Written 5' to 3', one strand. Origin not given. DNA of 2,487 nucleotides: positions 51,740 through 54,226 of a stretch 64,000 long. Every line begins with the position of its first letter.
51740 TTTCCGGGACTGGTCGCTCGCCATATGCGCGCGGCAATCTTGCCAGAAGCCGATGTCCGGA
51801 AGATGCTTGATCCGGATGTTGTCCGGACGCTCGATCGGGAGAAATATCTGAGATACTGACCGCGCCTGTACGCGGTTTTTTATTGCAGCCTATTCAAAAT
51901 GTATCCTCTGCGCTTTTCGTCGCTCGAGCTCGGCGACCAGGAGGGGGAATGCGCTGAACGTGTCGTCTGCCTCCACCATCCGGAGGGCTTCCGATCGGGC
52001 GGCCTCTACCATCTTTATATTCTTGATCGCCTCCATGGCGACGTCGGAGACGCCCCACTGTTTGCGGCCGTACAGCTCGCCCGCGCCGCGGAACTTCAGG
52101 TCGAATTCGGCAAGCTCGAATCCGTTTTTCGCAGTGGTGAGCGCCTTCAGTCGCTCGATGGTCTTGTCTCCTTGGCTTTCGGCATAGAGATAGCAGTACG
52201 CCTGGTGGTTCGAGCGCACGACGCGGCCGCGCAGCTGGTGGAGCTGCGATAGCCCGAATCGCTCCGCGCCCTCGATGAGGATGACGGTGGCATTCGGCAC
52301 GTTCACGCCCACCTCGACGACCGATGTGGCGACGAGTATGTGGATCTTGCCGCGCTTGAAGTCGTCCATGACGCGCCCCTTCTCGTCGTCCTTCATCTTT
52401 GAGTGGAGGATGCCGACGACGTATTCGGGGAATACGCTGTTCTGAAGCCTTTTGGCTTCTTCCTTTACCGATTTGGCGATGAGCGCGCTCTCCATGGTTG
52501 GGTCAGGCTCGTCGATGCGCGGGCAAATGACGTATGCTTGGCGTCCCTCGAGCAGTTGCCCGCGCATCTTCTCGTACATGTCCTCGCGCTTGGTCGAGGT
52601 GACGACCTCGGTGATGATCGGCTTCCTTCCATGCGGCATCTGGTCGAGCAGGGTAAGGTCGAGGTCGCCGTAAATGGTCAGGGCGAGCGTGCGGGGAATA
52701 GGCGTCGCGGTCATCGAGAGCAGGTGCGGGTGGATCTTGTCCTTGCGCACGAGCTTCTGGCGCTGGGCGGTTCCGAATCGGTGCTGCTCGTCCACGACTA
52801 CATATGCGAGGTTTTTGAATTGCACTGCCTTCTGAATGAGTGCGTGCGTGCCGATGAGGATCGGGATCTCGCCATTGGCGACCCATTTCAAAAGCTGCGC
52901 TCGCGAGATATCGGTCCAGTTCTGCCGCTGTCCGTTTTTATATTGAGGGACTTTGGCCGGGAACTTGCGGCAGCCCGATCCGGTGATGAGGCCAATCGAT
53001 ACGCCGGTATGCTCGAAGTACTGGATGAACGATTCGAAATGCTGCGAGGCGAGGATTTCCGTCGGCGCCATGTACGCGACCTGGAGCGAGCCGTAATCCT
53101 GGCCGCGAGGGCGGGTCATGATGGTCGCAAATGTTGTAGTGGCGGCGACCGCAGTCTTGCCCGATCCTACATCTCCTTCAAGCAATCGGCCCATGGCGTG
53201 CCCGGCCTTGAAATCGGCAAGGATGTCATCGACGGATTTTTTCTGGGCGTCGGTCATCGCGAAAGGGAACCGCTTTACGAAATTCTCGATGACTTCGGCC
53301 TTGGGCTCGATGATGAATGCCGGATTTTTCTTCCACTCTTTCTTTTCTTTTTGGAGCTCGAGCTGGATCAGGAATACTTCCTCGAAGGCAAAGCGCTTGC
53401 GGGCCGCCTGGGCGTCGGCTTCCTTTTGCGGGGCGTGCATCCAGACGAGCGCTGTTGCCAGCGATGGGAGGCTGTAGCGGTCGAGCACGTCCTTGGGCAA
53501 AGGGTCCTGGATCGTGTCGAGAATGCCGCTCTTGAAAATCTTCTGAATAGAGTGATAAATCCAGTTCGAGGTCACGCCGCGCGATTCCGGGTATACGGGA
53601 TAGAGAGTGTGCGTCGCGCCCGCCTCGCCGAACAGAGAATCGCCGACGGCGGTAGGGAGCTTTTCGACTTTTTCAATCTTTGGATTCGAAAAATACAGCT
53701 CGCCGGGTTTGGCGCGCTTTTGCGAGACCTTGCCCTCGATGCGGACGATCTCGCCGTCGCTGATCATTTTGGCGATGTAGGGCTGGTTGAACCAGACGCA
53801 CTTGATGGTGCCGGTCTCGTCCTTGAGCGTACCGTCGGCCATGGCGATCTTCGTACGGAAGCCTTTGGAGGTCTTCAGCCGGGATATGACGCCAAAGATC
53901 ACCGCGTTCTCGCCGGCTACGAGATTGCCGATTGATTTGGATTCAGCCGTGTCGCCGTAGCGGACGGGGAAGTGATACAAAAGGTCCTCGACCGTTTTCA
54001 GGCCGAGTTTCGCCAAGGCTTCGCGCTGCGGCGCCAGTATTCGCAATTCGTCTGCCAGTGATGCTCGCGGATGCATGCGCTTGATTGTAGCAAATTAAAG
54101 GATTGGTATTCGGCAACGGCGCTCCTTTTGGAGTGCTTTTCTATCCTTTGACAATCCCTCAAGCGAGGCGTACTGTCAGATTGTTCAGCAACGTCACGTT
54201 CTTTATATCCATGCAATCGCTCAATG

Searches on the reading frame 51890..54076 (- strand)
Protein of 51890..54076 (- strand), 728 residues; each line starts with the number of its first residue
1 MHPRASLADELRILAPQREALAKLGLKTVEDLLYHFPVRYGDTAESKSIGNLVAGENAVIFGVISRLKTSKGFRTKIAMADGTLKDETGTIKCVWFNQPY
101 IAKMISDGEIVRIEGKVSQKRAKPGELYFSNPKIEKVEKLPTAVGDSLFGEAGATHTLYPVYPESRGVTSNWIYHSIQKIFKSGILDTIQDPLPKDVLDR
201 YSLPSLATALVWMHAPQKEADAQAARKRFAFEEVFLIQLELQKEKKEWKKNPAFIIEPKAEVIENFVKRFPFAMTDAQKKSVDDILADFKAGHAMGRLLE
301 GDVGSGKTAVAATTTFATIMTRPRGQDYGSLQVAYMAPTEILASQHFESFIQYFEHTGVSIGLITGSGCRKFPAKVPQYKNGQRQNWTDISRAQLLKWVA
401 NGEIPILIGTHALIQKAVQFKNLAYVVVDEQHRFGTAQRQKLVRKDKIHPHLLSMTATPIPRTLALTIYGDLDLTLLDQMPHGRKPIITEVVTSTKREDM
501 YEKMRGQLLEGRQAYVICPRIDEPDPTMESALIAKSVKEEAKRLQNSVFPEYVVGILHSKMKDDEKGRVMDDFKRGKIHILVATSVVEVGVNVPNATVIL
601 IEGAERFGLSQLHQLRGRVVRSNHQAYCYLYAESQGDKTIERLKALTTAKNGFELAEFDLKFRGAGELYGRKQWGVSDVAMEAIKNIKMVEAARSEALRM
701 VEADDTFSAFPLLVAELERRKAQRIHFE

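Call 46: search_protein_families(library=pfam, proteins=[window:51890-54076:-], max_evalue=0.00001)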
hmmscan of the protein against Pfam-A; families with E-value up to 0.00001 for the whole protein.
window:51890-54076:- (728 aa): 6 families
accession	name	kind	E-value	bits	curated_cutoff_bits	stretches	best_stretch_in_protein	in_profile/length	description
PF00270.35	DEAD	-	4.9e-21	75.6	26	1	276-464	2-164/167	DEAD/DEAH box helicase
PF00271.37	Helicase_C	-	4.6e-18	65.9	23.5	1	510-622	14-109/110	Helicase conserved C-terminal domain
PF17191.10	RecG_wedge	-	6.3e-16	58.8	23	1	18-140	12-131/162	RecG wedge domain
PF04851.21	ResIII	-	2e-11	44.5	22.5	1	273-459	3-162/164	Type III restriction enzyme, res subunit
PF01336.31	tRNA_anti-codon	-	3.7e-10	40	27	1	59-136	2-74/75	OB-fold nucleic acid binding domain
PF19833.4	RecG_dom3_C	-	8.2e-08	32.6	26.8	1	651-709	3-63/87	ATP-dependent DNA helicase RecG, domain 3, C-terminal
